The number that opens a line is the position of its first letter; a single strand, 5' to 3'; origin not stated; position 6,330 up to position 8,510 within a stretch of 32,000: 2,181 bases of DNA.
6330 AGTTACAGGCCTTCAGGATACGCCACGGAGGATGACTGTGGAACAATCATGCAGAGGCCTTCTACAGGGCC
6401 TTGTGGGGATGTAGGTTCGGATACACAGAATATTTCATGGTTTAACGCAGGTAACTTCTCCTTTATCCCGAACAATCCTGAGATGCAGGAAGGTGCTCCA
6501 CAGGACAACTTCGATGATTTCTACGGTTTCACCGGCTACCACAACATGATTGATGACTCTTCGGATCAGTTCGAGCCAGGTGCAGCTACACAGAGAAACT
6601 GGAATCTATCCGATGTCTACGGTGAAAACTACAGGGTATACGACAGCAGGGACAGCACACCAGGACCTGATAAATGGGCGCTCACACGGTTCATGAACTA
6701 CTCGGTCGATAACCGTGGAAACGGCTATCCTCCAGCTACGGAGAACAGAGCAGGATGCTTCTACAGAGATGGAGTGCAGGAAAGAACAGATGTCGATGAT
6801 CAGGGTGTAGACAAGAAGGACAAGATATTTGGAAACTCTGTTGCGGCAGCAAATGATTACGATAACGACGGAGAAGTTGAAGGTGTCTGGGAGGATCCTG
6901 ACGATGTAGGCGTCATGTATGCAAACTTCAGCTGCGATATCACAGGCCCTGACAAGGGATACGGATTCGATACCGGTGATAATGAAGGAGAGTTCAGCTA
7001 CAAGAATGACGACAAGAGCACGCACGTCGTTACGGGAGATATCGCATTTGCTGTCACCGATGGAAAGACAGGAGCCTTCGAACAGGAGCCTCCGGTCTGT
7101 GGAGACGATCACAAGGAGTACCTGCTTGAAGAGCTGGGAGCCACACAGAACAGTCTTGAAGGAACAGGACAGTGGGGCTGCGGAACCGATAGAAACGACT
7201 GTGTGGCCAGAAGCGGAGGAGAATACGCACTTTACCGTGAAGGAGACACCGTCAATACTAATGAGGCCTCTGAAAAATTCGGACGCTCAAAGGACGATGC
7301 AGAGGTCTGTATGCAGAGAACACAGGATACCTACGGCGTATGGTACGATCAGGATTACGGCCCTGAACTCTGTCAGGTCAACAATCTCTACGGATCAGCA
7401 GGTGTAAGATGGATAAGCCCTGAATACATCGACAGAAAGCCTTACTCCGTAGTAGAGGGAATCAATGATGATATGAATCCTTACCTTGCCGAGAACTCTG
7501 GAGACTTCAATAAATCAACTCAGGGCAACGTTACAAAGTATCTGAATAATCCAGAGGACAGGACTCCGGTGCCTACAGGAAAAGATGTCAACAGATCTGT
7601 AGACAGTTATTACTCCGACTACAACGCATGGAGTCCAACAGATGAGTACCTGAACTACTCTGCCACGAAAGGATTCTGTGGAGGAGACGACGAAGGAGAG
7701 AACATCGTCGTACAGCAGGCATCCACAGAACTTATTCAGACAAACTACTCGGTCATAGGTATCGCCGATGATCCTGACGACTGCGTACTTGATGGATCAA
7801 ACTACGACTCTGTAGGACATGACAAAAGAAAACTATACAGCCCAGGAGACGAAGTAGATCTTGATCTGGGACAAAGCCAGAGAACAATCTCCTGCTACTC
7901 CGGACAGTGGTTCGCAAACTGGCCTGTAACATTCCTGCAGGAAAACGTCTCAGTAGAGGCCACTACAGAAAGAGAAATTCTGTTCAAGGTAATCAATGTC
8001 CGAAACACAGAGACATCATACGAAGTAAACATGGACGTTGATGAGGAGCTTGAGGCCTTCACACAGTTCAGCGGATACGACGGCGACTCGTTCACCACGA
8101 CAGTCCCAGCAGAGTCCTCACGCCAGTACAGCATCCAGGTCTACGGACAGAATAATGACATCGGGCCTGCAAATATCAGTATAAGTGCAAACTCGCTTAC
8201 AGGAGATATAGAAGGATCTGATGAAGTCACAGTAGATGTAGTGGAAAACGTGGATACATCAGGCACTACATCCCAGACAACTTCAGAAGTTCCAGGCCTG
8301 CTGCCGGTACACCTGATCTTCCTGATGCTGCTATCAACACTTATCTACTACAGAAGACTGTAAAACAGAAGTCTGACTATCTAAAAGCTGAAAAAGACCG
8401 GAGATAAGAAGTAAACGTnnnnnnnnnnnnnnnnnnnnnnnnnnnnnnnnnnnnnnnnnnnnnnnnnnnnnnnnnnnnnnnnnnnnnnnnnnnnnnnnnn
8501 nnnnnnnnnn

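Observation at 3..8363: Giant modular hyper-acidic surface protein with no nameable family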

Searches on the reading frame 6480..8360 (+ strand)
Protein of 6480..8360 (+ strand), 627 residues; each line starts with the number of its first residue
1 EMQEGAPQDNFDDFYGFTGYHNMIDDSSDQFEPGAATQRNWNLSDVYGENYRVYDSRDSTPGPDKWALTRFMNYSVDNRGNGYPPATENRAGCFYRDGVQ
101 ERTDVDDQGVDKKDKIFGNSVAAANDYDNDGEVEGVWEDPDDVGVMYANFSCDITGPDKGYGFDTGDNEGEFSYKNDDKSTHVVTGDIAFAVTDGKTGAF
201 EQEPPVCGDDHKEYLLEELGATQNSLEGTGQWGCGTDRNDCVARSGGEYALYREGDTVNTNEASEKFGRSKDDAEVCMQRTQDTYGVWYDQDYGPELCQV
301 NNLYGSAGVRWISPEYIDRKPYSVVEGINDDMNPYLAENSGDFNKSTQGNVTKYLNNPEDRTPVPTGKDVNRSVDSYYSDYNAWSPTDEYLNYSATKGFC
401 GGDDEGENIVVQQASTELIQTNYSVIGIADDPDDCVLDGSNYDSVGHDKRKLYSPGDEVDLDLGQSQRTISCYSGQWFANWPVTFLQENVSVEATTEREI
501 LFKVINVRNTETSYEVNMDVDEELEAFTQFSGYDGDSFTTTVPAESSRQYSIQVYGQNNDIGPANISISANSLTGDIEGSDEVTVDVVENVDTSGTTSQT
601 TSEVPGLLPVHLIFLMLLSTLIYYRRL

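Call 46: find_homologous_proteins(query=window:6480-8360:+)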
Query window:6480-8360:+ (627 aa): 22 proteins with E <= 0.001 among 5470 candidates.
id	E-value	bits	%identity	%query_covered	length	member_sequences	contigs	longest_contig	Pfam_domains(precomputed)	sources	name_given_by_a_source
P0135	2.9e-238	811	56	100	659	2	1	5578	-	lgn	-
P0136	1.2e-235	802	56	100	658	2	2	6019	-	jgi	jgi:hypothetical protein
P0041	3.3e-229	781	55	99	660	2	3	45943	-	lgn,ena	-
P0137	8.6e-226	770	55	99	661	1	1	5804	-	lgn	-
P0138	1.0e-211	723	52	100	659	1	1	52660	-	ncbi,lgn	ncbi:MAG: hypothetical protein ABEJ36_00790 [Candidatus Nanosalina sp.]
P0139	3.9e-209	715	53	99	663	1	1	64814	-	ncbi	-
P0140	7.1e-206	704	53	100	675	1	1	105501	-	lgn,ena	-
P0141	1.9e-204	699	52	100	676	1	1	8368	-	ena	-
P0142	1.2e-202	693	53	99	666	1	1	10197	-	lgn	-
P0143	3.1e-200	685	51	100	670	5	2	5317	-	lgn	-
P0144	1.5e-196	673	50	100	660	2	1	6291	-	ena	-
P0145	3.2e-188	646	50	96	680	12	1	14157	-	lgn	-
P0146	5.3e-186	638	50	96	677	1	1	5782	-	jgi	-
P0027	1.1e-160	555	44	100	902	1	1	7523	-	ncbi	ncbi:MAG: hypothetical protein ABEK00_02100 [Candidatus Nanohaloarchaea archaeon]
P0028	4.8e-127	443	39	99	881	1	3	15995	-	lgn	-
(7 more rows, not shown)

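Call 52: search_solved_structures(query=A2, max_evalue=10)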
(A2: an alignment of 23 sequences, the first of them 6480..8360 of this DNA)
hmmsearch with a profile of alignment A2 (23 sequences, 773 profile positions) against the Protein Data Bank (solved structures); distinct sequences matched with E-value up to 10: 0.

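Call 62: predict_structure(alignment_id=A2)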
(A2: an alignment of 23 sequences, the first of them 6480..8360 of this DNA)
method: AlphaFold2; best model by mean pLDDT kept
length: 627 residues; sequences in the alignment: 23
mean_pLDDT: 55.8   pTM: 0.38
mean pLDDT of the five models: 55.8, 55.1, 55.1, 53.4, 52.7
residues with pLDDT >= 90: 30; 70-90: 164; 50-70: 157; < 50: 276
segments of 3 or more residues with pLDDT < 50: 1-19, 24-65, 86-92, 94-113, 139-158, 220-228, 262-274, 280-283, 290-407, 446-449, 592-607
pLDDT, mean of each block of 10 residues (from residue 1): 36 41 43 36 38 35 47 57 49 39 41 50 57 54 46 44 62 59 68 58 62 65 41 73 67 62 36 47 51 32 34 37 32 31 31 38 32 29 26 27 43 77 59 70 54 76 75 82 82 86 84 92 86 89 87 84 86 82 83 35 46 82 73
secondary structure, 60 per line:
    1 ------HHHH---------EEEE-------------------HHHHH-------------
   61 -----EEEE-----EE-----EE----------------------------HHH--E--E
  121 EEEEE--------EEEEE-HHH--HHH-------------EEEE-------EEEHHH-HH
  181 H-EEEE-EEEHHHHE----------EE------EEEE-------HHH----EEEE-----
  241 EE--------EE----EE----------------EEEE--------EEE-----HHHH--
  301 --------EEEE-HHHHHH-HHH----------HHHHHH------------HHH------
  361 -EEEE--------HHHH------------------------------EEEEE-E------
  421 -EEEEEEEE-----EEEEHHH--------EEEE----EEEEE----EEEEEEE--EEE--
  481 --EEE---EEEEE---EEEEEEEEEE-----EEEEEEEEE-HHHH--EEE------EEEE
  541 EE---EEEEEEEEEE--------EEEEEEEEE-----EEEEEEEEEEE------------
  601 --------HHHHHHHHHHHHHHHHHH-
elements in order: H7-10 E20-23 H43-47 E66-69 E120-125 E134-138 E161-164 E172-174 E183-186 E188-190 H191-194 E214-217 E232-235 E275-278 E287-289 H295-298 E309-312 H314-319 H334-339 E362-365 H374-377 E408-412 E422-429 E435-438 E450-453 E458-462 E467-473 E476-478 E483-485 E489-493 E497-506 E512-520 H522-525 E528-530 E537-542 E546-555 E564-572 E578-588 H609-626

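Call 64: fold_search(model_id=the predicted structure, library=pdb)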
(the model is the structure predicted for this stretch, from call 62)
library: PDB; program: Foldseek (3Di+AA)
matches with E <= 10: 1992; with E <= 0.001: 147
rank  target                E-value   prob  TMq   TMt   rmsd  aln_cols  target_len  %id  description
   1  3hrz_B                7.5e-08  1.00  0.16  0.39  12.5       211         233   12  Cobra Venom Factor (CVF) in complex with human factor B (released 2009-07-07)
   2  3frp_G                2.7e-07  1.00  0.16  0.41  15.5       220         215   11  Crystal Structure of Cobra Venom Factor, a Co-factor for C3- and C5 convertase CVFBb (released 2009-04-28)
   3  8ayh_A                4.0e-07  1.00  0.15  0.12  17.3       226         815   15  Structure of Complement C5 in Complex with small molecule inhibitor and CVF (released 2022-12-21)
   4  8coe_A                9.7e-07  1.00  0.15  0.10  16.6       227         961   14  complement C5 in complex with the LCP0195 nanobody (released 2024-01-03)
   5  9fh8_A                1.1e-06  1.00  0.14  0.28   3.3       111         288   14  Crystal structure of the SPD-2 domain of Apis dorsata CEP192 (released 2025-03-26)
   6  2a74_E                1.5e-06  1.00  0.15  0.44  14.6       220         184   11  Human Complement Component C3c (released 2005-09-27)
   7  9u61_D                3.1e-06  1.00  0.16  0.11  26.3       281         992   10  CP/MBL pathways C3 convertase C4b2a and C3 complex (released 2026-01-14)
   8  2a74_B                3.9e-06  1.00  0.16  0.46  13.3       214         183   14  Human Complement Component C3c (released 2005-09-27)
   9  6rqj_A                4.6e-06  1.00  0.16  0.10   8.6       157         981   17  Structure of human complement C5 complexed with tick inhibitors OmCI, RaCI1 and CirpT1 (released 2020-01-08)
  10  7ad6_A                4.9e-06  1.00  0.15  0.10  16.9       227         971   14  Crystal structure of human complement C5 in complex with the K92 bovine knob domain peptide. (released 2021-03-10)
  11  7op0_A                6.1e-06  1.00  0.15  0.10  17.5       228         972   14  Crystal structure of complement C5 in complex with chemically synthesized K92 knob domain. (released 2022-04-06)
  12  2qki_E                6.8e-06  1.00  0.15  0.43  13.3       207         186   12  Human C3c in complex with the inhibitor compstatin (released 2007-08-14)
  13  6ysq_C                9.0e-06  1.00  0.16  0.16  13.7       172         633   14  The hC4Nb8 complement inhibitory nanobody in complex with C4b (released 2020-06-24)
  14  2a73_B                9.0e-06  1.00  0.16  0.11  16.0       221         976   12  Human Complement Component C3 (released 2005-09-27)
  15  8enu_H                1.0e-05  1.00  0.15  0.11  16.0       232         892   12  Structure of the C3bB proconvertase in complex with lufaxin (released 2023-08-09)
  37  2e6j_MODEL_1_A        3.6e-05  1.00  0.15  0.68   3.2       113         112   12  Solution structure of the C-terminal PapD-like domain from human HYDIN protein (released 2007-07-03)
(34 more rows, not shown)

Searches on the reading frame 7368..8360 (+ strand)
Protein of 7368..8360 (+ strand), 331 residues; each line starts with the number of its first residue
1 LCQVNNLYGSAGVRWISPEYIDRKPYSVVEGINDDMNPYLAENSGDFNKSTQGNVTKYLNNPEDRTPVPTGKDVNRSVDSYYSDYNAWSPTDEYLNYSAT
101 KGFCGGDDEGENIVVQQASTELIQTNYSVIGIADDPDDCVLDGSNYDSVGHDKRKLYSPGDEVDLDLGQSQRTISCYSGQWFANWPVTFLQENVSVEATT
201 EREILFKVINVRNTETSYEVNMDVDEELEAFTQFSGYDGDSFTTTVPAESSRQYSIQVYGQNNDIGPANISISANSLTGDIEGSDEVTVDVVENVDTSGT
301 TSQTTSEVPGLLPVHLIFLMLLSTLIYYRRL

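Call 15: search_protein_families(library=ncbifam, proteins=[window:7443-8360:+], max_evalue=1)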
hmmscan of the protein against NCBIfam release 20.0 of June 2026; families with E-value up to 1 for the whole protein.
window:7443-8360:+ (306 aa): 1 family
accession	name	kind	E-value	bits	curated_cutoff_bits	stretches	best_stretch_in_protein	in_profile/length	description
NF011652.1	PRK15070.1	subfamily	0.23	11.2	209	1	166-201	134-170/185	phosphate propanoyltransferase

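Call 28: search_protein_families(library=pfam, proteins=[window:7368-8360:+], max_evalue=0.01)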
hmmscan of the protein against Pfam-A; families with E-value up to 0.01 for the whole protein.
window:7368-8360:+ (331 aa): 0 families
